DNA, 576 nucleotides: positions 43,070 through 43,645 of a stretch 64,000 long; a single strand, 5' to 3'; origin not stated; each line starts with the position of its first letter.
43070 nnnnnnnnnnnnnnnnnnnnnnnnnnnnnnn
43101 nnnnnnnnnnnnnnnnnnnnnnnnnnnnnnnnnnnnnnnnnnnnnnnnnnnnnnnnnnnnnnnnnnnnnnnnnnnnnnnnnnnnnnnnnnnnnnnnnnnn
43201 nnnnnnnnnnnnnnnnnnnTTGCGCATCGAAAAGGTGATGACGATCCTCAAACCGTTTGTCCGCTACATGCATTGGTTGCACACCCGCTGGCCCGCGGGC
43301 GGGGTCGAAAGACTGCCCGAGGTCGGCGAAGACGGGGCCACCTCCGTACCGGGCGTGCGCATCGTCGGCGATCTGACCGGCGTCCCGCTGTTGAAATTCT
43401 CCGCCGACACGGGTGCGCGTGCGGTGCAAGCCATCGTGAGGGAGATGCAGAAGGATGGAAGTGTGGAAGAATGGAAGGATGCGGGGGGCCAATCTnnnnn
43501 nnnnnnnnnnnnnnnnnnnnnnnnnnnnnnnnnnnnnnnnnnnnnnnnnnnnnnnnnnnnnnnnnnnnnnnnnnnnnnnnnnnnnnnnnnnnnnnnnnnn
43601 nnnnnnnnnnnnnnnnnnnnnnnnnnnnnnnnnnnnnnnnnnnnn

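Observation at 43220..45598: Fusion of a cytoplasmic FAD/NAD(P) disulfide-reductase-like domain to a NapH/MauN-type polyferredoxin membrane domain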

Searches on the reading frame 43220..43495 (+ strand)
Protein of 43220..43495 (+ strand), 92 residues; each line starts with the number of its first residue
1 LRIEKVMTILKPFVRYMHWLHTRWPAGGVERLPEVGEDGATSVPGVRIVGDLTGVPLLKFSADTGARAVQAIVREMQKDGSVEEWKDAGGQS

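Call 29: search_protein_families(library=ncbifam, proteins=[window:43220-43495:+], max_evalue=1)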
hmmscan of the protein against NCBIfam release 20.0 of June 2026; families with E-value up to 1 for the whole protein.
seq(92 aa): 1 family
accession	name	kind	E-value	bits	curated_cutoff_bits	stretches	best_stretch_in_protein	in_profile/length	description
TIGR01350.1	lipoamide_DH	equivalog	0.16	10.7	408.8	1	35-77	291-334/461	dihydrolipoyl dehydrogenase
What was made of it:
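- On Two-dinucleotide-binding-domain flavoproteins (Pfam Pyr_redox_2 / Pyr_redox_3): The de-permuted construct restores a full-length TrxR profile match (call 29).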
